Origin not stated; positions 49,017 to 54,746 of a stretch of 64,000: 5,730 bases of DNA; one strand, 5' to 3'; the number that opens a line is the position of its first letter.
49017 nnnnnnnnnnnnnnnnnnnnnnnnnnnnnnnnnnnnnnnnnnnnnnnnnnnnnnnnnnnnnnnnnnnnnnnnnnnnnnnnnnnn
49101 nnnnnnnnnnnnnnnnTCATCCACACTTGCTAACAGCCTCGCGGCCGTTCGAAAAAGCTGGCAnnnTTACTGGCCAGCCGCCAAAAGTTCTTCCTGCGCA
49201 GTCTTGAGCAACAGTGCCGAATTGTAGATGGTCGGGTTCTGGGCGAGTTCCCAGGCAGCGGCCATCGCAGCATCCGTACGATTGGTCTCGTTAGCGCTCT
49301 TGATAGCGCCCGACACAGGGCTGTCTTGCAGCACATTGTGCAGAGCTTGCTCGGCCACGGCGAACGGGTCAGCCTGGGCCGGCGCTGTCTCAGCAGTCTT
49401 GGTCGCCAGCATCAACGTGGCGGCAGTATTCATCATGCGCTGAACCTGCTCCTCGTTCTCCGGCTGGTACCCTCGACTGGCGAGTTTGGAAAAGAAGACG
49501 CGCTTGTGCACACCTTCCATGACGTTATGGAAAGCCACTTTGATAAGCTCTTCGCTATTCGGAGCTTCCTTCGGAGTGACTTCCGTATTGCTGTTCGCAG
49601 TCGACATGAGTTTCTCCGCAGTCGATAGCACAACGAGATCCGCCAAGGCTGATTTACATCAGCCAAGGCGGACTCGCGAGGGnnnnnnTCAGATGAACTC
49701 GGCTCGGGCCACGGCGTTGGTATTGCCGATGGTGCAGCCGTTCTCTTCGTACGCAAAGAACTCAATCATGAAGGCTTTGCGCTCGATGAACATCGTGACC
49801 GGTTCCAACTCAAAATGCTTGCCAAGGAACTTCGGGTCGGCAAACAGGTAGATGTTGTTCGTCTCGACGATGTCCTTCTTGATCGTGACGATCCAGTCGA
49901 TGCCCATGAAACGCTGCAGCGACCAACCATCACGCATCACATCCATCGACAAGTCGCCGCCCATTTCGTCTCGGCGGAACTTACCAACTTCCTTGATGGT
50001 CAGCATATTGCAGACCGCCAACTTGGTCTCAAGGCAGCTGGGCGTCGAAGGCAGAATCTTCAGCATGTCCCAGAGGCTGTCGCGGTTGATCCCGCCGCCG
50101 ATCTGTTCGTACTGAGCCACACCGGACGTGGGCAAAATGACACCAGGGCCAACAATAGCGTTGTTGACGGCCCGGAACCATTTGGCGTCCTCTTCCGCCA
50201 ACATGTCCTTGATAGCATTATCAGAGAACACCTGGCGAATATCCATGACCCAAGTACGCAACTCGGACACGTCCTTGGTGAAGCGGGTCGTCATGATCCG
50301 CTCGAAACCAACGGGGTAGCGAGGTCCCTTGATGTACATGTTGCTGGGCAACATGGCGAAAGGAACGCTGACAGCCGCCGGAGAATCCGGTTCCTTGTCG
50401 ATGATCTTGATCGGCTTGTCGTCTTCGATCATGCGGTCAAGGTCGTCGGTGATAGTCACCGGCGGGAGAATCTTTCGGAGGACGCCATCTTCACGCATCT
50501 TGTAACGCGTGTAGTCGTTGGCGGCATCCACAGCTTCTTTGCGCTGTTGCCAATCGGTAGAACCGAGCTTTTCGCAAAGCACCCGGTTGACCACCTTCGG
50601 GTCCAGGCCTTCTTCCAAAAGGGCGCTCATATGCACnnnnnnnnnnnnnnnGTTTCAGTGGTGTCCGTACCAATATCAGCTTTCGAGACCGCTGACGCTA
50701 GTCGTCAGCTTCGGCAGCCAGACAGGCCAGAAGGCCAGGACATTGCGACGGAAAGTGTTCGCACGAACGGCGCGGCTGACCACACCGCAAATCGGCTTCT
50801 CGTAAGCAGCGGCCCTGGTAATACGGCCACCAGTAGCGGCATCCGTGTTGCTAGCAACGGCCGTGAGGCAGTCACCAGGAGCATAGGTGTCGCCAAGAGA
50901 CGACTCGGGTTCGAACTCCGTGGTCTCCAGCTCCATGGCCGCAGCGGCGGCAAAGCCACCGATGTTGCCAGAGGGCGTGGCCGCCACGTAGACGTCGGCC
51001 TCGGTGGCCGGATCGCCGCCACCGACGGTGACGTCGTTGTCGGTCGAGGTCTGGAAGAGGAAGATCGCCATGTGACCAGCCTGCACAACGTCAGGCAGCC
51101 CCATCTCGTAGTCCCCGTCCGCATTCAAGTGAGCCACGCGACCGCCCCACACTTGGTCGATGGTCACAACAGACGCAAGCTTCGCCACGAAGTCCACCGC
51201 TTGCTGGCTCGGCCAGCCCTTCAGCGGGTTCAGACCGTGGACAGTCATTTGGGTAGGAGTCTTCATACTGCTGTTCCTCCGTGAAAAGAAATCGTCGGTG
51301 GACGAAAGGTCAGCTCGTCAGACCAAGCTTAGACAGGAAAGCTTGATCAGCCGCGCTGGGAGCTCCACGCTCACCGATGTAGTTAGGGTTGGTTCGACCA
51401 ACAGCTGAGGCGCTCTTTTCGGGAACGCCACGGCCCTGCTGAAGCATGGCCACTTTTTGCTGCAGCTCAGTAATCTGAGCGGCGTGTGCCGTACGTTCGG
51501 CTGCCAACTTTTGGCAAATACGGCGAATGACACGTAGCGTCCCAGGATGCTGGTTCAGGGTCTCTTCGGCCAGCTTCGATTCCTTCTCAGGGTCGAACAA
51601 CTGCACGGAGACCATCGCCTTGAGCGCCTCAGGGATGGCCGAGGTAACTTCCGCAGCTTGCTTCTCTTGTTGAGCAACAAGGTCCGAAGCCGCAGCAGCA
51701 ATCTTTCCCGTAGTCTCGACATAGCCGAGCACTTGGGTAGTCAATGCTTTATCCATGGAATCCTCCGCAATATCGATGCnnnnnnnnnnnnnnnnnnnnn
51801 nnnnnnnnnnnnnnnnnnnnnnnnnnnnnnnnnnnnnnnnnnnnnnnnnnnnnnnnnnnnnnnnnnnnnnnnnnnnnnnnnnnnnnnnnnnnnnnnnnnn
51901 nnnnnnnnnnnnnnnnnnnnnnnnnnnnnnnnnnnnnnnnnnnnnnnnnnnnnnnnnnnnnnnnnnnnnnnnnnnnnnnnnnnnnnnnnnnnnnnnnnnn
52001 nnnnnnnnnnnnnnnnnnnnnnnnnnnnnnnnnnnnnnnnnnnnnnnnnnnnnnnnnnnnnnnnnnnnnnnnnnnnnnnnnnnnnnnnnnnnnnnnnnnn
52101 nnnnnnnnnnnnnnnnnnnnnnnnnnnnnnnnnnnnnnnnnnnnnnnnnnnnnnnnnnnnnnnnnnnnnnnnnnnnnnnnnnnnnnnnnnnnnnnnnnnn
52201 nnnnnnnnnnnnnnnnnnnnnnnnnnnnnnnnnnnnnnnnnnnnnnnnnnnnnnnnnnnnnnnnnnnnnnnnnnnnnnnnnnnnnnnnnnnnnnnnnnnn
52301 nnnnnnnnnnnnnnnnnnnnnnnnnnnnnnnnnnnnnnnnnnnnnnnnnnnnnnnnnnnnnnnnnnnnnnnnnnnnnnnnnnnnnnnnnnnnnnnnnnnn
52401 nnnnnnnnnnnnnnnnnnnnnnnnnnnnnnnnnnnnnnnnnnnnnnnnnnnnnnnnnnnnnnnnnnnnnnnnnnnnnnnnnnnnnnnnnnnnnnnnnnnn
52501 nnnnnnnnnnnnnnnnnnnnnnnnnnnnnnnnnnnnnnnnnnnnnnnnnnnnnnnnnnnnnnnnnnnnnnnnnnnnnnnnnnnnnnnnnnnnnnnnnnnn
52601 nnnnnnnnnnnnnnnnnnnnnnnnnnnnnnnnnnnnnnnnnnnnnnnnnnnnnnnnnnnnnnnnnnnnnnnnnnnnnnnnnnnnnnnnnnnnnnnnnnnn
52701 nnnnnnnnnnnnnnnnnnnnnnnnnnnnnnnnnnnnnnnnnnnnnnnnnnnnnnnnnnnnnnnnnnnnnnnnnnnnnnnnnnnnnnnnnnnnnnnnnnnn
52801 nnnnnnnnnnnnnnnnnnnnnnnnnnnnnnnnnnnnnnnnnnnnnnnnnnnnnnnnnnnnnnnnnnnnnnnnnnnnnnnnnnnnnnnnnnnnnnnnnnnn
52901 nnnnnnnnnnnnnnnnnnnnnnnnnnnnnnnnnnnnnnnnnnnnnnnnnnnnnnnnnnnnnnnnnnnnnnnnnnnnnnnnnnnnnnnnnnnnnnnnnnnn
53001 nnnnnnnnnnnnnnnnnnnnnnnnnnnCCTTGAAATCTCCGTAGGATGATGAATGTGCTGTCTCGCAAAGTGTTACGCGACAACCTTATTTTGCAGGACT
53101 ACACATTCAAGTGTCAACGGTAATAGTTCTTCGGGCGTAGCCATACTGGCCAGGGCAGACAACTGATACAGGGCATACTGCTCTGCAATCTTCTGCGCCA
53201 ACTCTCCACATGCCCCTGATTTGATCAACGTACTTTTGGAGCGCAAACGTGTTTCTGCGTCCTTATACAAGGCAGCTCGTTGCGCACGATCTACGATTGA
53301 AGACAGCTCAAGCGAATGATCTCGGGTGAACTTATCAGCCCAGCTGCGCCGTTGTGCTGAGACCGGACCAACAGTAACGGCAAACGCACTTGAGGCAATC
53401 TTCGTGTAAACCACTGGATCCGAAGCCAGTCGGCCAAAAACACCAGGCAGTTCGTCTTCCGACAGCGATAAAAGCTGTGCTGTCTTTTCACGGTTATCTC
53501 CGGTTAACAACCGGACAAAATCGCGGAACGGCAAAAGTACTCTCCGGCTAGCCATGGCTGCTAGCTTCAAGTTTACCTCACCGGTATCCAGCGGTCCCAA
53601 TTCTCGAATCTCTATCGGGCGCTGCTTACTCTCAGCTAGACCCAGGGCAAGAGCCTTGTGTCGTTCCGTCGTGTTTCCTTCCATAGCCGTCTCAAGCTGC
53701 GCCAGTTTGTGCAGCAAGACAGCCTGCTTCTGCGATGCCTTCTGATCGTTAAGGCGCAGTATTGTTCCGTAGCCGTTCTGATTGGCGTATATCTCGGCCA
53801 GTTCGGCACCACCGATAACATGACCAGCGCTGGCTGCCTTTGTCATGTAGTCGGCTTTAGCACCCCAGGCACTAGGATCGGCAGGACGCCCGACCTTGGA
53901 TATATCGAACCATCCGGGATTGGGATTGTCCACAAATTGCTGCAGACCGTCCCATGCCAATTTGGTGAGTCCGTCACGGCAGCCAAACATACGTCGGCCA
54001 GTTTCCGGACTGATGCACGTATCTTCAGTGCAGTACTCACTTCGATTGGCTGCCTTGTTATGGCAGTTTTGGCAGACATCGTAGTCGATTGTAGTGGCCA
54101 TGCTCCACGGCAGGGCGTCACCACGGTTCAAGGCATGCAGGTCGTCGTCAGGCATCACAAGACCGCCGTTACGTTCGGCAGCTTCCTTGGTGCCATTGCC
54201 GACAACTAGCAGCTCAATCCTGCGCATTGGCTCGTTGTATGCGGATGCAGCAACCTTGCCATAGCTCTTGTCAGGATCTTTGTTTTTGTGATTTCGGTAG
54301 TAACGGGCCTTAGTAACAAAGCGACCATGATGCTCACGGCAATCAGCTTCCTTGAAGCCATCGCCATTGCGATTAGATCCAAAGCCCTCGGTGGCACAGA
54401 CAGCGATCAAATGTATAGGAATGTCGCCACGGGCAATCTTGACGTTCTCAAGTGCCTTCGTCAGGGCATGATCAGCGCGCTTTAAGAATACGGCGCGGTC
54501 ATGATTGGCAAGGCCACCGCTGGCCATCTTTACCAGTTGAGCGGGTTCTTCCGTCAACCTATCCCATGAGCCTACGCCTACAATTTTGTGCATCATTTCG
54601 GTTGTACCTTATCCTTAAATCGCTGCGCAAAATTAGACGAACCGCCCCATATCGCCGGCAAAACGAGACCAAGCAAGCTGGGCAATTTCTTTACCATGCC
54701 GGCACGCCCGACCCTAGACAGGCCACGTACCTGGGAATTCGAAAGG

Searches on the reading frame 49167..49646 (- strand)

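Call 47: search_protein_families(library=pfam, proteins=[window:49167-49646:-], max_evalue=0.01)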
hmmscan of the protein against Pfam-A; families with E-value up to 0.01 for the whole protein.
window:49167-49646:- (159 aa): 1 family
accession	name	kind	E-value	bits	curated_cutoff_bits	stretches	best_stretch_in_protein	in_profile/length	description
PF25006.1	DUF7783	-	0.00024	21.5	27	1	13-81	44-113/130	Domain of unknown function (DUF7783)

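Call 115: search_protein_families(library=phrogs, proteins=[window:49167-49646:-], max_evalue=0.01)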
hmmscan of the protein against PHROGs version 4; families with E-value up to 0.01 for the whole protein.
window:49167-49646:- (159 aa): 0 families

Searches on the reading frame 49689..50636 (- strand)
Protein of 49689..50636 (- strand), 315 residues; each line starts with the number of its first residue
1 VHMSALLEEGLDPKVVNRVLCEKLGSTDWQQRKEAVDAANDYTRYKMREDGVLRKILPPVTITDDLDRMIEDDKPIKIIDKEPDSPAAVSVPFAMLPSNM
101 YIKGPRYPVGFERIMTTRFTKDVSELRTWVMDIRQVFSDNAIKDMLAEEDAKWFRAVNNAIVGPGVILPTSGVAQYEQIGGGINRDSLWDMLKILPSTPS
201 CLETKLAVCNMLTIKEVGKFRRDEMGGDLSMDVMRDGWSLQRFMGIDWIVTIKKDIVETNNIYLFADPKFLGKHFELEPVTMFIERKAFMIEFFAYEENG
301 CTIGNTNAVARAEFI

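Call 47: search_protein_families(library=pfam, proteins=[window:49689-50636:-], max_evalue=0.01)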
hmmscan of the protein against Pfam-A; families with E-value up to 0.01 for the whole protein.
window:49689-50636:- (315 aa): 0 families

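Call 96: search_protein_families(library=pfam, proteins=[window:49689-50636:-], max_evalue=10)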
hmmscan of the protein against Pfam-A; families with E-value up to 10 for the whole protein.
window:49689-50636:- (315 aa): 0 families

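Call 115: search_protein_families(library=phrogs, proteins=[window:49689-50636:-], max_evalue=0.01)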
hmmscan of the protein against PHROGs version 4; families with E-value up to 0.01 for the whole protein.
window:49689-50636:- (315 aa): 1 family
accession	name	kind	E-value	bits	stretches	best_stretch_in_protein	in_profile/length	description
phrog_2522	-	head and packaging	0.001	19.3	1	123-274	139-275/318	major head protein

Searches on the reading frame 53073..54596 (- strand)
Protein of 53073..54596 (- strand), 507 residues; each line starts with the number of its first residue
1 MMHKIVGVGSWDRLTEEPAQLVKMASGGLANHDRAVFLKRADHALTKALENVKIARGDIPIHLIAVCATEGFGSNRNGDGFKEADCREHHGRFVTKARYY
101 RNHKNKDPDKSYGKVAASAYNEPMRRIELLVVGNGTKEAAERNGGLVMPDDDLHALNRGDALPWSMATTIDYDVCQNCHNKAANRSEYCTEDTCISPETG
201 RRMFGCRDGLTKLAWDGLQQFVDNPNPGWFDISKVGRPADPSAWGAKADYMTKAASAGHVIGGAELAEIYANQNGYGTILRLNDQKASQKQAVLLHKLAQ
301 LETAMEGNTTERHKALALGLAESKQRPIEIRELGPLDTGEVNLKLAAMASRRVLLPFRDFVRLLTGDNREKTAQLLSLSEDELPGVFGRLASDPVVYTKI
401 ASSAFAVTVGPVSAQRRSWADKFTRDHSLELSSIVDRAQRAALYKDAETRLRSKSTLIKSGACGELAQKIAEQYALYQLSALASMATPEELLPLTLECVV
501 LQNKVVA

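Call 25: search_protein_families(library=phrogs, proteins=[window:53073-54596:-], max_evalue=0.01)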
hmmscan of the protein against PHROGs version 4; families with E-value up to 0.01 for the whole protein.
window:53073-54596:- (507 aa): 1 family
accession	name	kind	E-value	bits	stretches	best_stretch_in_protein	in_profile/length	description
phrog_2774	-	unknown function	0.00063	19.2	1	75-190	55-160/1263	-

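Call 47: search_protein_families(library=pfam, proteins=[window:53073-54596:-], max_evalue=0.01)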
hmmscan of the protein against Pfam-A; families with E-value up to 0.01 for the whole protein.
window:53073-54596:- (507 aa): 0 families
